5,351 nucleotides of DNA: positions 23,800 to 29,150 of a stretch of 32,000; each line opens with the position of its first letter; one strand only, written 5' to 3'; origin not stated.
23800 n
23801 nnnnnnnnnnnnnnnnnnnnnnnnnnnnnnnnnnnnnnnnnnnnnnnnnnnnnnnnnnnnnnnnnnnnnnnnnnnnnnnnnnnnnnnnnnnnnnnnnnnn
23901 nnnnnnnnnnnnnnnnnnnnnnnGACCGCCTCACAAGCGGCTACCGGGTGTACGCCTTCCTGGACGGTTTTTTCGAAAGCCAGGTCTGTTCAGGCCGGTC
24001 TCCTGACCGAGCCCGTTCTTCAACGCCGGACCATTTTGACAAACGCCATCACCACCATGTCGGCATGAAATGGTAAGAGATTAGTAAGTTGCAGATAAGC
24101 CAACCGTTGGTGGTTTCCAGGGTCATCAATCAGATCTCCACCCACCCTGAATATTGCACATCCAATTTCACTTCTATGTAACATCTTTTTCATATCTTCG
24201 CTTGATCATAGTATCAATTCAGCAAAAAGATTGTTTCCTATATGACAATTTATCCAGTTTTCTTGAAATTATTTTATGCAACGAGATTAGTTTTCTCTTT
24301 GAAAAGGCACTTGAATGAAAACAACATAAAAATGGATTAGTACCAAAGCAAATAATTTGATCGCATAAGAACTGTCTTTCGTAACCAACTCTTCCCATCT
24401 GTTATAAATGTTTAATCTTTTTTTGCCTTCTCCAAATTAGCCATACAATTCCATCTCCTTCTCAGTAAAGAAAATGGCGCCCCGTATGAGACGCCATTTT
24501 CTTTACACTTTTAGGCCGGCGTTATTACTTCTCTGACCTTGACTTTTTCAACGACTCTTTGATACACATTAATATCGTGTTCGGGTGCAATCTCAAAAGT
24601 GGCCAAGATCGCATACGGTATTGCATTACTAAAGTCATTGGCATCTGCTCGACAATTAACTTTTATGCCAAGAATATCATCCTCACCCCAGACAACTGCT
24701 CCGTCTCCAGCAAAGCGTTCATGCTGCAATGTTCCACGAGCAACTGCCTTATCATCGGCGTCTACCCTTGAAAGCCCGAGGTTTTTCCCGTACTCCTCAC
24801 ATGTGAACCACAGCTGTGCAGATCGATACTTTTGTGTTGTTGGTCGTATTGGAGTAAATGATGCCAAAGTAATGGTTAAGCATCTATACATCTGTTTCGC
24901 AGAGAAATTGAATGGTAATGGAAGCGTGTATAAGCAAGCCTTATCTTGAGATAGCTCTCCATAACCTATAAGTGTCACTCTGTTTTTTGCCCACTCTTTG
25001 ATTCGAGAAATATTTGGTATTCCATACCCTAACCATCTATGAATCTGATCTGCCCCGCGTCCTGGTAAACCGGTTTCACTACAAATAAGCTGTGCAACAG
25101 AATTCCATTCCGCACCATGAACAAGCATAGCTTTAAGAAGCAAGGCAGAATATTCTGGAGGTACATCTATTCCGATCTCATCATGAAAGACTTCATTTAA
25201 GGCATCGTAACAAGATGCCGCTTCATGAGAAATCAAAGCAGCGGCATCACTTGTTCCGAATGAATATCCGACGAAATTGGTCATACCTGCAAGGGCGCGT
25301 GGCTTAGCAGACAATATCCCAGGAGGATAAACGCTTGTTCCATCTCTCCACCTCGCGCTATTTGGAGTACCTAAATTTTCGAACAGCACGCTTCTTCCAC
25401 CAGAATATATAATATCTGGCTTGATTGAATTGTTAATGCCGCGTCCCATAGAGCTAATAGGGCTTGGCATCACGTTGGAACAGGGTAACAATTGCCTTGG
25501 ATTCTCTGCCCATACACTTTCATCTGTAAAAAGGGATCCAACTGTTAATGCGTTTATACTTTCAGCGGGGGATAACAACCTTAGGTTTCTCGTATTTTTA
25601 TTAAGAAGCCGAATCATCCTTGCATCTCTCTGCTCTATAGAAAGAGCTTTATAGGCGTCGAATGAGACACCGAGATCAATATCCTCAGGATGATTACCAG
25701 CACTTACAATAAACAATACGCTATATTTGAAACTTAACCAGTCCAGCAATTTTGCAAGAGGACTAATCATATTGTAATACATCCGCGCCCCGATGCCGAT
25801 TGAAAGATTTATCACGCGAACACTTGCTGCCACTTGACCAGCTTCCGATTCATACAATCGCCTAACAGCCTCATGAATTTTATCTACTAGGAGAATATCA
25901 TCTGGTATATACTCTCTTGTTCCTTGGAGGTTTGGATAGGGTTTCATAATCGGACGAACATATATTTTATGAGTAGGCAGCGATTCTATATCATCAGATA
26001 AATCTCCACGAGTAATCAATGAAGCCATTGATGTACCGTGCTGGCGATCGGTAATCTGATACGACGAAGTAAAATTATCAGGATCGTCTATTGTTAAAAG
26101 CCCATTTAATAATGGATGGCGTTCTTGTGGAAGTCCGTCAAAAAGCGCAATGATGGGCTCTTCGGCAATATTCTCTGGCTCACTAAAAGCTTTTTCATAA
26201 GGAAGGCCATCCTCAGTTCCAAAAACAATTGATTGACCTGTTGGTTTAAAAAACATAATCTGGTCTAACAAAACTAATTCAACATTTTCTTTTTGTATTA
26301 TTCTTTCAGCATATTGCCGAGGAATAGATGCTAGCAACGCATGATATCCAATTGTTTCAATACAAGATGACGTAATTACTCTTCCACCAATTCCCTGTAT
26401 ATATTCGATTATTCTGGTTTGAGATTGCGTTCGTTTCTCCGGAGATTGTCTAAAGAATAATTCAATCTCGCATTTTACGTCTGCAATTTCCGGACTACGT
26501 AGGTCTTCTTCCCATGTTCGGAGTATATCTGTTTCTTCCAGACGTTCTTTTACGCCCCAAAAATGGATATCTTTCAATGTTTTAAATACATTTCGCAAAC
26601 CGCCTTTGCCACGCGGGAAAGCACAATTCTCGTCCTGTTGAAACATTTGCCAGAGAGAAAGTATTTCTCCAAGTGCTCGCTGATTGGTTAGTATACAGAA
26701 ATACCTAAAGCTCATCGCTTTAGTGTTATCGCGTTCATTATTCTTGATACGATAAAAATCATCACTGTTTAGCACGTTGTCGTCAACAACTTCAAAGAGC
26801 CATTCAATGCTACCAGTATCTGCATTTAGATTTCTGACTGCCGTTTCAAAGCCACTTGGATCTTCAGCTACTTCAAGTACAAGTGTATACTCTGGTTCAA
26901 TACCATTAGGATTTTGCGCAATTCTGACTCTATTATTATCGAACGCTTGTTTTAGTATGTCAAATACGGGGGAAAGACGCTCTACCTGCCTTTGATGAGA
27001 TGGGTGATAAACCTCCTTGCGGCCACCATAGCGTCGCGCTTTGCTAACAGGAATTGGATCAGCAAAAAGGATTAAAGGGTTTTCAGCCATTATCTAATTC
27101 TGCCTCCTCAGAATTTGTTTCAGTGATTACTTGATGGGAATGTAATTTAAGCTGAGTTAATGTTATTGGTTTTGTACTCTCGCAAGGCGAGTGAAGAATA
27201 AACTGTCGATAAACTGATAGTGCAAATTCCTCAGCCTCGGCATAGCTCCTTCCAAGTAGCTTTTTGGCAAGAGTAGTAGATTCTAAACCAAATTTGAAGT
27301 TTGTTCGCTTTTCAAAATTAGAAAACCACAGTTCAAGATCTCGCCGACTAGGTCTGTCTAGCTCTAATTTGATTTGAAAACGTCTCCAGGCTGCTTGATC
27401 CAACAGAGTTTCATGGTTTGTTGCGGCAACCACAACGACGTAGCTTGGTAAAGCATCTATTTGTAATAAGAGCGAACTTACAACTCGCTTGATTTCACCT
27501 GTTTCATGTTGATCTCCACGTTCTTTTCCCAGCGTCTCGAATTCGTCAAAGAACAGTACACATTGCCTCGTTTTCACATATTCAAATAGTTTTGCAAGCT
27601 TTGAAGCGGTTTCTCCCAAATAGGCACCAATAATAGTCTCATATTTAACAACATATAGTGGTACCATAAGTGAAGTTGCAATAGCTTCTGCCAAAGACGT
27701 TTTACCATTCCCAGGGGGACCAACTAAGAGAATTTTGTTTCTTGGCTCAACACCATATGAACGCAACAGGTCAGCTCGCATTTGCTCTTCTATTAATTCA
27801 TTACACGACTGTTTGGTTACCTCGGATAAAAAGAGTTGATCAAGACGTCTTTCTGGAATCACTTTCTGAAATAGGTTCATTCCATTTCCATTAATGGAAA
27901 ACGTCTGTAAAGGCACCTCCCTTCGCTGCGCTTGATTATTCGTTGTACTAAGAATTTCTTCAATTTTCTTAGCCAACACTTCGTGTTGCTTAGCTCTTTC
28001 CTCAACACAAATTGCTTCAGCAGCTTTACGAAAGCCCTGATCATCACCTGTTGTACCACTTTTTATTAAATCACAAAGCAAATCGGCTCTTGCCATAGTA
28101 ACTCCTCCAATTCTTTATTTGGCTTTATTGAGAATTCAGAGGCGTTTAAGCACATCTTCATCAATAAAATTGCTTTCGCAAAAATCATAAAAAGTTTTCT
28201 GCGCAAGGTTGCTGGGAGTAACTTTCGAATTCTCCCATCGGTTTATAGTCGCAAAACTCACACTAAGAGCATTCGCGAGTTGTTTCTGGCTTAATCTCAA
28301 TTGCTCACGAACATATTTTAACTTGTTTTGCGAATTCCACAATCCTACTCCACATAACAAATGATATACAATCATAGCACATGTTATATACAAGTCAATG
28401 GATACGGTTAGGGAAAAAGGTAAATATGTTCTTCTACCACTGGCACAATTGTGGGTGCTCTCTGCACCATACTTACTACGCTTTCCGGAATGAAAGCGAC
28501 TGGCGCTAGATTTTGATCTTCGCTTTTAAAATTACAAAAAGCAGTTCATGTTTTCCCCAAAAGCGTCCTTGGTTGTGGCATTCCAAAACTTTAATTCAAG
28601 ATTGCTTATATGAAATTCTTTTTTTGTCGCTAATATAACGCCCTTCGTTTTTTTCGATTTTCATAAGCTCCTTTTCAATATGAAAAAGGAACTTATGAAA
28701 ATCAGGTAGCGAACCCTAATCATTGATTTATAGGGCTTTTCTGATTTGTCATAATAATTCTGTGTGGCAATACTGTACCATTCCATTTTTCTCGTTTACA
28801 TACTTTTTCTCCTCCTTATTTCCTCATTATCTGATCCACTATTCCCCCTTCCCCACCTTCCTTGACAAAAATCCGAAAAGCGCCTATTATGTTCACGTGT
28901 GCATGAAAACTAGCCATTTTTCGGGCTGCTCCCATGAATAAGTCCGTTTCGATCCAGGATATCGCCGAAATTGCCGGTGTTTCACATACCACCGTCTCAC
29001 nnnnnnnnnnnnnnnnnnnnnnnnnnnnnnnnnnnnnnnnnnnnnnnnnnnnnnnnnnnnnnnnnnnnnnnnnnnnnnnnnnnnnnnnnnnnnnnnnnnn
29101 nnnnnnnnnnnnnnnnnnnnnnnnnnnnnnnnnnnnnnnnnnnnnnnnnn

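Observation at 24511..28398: XRE-HTH / AAA+ ATPase / intracellular S8 subtilase cassette: candidate ATPase-protease (IetAS-like) defence system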

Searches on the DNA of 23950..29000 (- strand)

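Call 82: search_dna_similar(query=window:23950-29000:-, collection=phages, mode=distant, max_rows=10)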
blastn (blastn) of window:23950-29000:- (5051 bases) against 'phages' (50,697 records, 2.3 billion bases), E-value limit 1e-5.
No match.

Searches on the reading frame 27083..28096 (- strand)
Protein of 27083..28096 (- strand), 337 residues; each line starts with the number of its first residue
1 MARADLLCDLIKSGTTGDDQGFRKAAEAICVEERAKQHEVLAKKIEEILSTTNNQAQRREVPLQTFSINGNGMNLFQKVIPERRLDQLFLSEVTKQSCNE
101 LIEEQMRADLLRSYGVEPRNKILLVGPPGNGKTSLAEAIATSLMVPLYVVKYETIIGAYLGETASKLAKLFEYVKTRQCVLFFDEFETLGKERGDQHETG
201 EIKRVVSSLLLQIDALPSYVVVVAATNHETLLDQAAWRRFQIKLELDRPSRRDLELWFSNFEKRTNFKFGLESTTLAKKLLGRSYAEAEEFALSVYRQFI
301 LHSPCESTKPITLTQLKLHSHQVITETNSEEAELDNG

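Call 3: search_protein_families(library=pfam, proteins=[window:27083-28096:-], max_evalue=0.01)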
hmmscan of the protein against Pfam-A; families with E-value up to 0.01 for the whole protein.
window:27083-28096:- (337 aa): 15 families
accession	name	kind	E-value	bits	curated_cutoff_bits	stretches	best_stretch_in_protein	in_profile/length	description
PF00004.35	AAA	-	1.9e-29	103.2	21.2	1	122-247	1-130/131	ATPase family associated with various cellular activities (AAA)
PF20720.3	nSTAND3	-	9.3e-07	29.1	27.2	1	119-238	17-121/155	Novel STAND NTPase 3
PF05496.18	RuvB_N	-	1.3e-06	28.7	27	1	117-190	31-97/159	Holliday junction DNA helicase RuvB P-loop domain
PF07728.20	AAA_5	-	0.00028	21.4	22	1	122-190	2-79/139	AAA domain (dynein-related subfamily)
PF01057.23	Parvo_NS1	-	0.00076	19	20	1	117-143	111-137/271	Parvovirus non-structural protein NS1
PF05673.19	DUF815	-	0.001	18.7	23.8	1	111-235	45-158/249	Protein of unknown function (DUF815)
PF01695.23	IstB_IS21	-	0.0016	18.4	24.1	1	114-151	87-124/238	IstB-like ATP binding protein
PF00910.28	RNA_helicase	-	0.0017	19.2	21.5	1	122-208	1-77/105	RNA helicase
PF20030.5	bpMoxR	-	0.0019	17.8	27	0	90-144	3-56/205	MoxR domain in the MoxR-vWA-beta-propeller ternary systems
PF13191.12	AAA_16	-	0.0021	19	32.6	1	118-146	24-51/167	AAA ATPase domain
PF01078.27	Mg_chelatase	-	0.0048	16.7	20.3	0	120-143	23-46/207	Magnesium chelatase, subunit ChlI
PF13671.12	AAA_33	-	0.0052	17.5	27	0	122-167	2-45/143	AAA domain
PF03625.19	DUF302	-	0.0092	16.3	23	0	112-153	9-51/63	Domain of unknown function DUF302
PF13555.12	AAA_29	-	0.0092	16.2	27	0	115-146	18-48/61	P-loop containing region of AAA domain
PF12775.13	AAA_7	-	0.01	15.9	25.8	0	104-144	18-58/181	P-loop containing dynein motor region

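Call 4: search_protein_families(library=padloc, proteins=[window:27083-28096:-], max_evalue=0.01)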
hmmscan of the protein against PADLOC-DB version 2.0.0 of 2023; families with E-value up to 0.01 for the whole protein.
window:27083-28096:- (337 aa): 10 families
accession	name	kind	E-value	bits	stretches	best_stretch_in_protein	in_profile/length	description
PDLC04232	IetA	-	3.2e-144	478.4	1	1-329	1-326/330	-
PDLC04231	IetA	-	1.2e-82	275.6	1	1-250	1-248/262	-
PDLC02196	IetA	-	1.3e-80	269.7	1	5-330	5-333/374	-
PDLC02195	IetA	-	1.7e-64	216.6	1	31-319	49-337/395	-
PDLC00914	TRIP13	-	5.5e-12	43.7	1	122-255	74-224/302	TRIP13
PDLC00915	TRIP13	-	2.8e-11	41.4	1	119-254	63-216/302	TRIP13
PDLC04140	mad8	-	0.00094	16.8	1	117-146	25-54/314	mads_8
PDLC01515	Csx3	-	0.0038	14.9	1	118-144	5-31/183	"CAS-I,CAS-III; associated"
PDLC05079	PDC-S73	-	0.005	13.7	1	117-186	189-249/752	-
PDLC01045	Csx3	-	0.0092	13.2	0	118-144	106-132/286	Csx3-AAA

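Call 5: search_protein_families(library=ncbifam, proteins=[window:27083-28096:-], max_evalue=0.01)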
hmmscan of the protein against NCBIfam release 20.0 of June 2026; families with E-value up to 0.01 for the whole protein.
window:27083-28096:- (337 aa): 29 families (the best 25 are shown)
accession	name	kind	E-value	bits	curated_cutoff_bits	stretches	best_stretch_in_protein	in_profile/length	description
NF042959.1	IteA_antiphage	equivalog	1.6e-66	225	510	1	38-326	46-331/367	anti-phage ATPase IteA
TIGR01241.2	FtsH_fam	equivalog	7.2e-23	81.2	600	1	120-288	196-371/598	ATP-dependent zinc metalloprotease FtsH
TIGR01243.1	CDC48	subfamily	1.4e-22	79.8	802.65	1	92-252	184-349/733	CDC48 family AAA ATPase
NF003069.1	PRK03992.1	subfamily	2.3e-21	76.4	500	1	99-288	144-341/379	proteasome-activating nucleotidase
TIGR01242.2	TIGR01242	subfamily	2.8e-20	72.6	500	1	99-274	127-310/362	proteasome-activating nucleotidase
NF008004.0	PRK10733.1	equivalog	1.7e-18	66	1008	1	94-282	160-355/644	ATP-dependent zinc metalloprotease FtsH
TIGR03689.1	pup_AAA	equivalog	2.8e-17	62.6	504.75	1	107-253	204-369/512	proteasome ATPase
NF047747.1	PrtsmActNtasePan2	equivalog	3.6e-17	62.7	700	1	100-291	165-364/397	proteasome-activating nucleotidase Pan2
NF047748.1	PrtsmActNtasePan1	equivalog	6.3e-17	61.7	750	1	107-287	170-357/405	proteasome-activating nucleotidase Pan1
NF041006.2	cell_div_CdvC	equivalog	1.8e-16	60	650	1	77-286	94-309/370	cell division protein CdvC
TIGR03922.1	T7SS_EccA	equivalog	1.8e-11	43.3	466.65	1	118-228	310-425/557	type VII secretion AAA-ATPase EccA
NF000868.0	PRK00080.1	equivalog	1.3e-07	30.9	282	1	117-190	49-115/330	Holliday junction branch migration DNA helicase RuvB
TIGR00635.1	ruvB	equivalog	6e-07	28.8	299.05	1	117-191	28-95/305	Holliday junction branch migration DNA helicase RuvB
NF003745.1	PRK05342.1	equivalog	1.1e-06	27.8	359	1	119-196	109-193/418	ATP-dependent Clp protease ATP-binding subunit ClpX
NF003229.0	PRK04195.1-5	equivalog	5.1e-06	25.4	280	1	114-203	36-128/413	replication factor C large subunit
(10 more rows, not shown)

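Call 14: search_solved_structures(query=window:27083-28096:-, max_evalue=1e-10)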
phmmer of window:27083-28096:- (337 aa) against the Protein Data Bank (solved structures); distinct sequences matched with E-value up to 1e-10: 254 (the best 60 are shown).
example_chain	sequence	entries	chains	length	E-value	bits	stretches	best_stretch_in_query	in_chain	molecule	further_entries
7wub_C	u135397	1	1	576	2.4e-38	135.5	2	99-243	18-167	Transitional endoplasmic reticulum ATPase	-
7wub_D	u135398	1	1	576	2.5e-38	135.5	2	99-243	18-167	Transitional endoplasmic reticulum ATPase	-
6mck_A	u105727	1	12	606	3.3e-38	135.1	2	99-243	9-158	Transitional endoplasmic reticulum ATPase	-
6oaa_B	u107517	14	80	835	4.3e-38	134.7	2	94-287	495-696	Cell division control protein 48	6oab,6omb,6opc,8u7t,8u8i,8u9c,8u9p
8dar_A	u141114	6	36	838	4.3e-38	134.7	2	94-287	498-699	Cell division control protein 48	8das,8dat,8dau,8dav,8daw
9ox9_A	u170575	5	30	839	5e-38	134.5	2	98-249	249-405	vesicle-fusing ATPase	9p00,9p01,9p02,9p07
7rlh_A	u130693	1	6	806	6.1e-38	134.2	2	98-242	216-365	Transitional endoplasmic reticulum ATPase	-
7rlj_A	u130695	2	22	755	6.1e-38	134.2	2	98-242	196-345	Transitional endoplasmic reticulum ATPase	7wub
8yka_A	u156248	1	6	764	6.3e-38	134.2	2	98-242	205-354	Transitional endoplasmic reticulum ATPase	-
7rlg_A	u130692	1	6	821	6.4e-38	134.2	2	98-242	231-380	Transitional endoplasmic reticulum ATPase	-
5c18_A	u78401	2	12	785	6.7e-38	134.1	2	98-242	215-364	Transitional endoplasmic reticulum ATPase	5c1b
7y4w_A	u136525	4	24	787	7e-38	134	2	98-242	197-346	Transitional endoplasmic reticulum ATPase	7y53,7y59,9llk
7l5w_A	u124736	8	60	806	7.5e-38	133.9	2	98-242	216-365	Transitional endoplasmic reticulum ATPase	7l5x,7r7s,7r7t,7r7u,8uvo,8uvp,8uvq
10qq_A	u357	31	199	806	7.5e-38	133.9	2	98-242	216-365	Transitional endoplasmic reticulum ATPase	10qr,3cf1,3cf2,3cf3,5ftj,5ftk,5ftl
7k57_A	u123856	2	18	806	7.5e-38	133.9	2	98-242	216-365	Transitional endoplasmic reticulum ATPase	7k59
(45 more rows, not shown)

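Call 25: list_cluster_members(proteins=[P0001, window:27083-28096:-, window:28136-28342:-])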
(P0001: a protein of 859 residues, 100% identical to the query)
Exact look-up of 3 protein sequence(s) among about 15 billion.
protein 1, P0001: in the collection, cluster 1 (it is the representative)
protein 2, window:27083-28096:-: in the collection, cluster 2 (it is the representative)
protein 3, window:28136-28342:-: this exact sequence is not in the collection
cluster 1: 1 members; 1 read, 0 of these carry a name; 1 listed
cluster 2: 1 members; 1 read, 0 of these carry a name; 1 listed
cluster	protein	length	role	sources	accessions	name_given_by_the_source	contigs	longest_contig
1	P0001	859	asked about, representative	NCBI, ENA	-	-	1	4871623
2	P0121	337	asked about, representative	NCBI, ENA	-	-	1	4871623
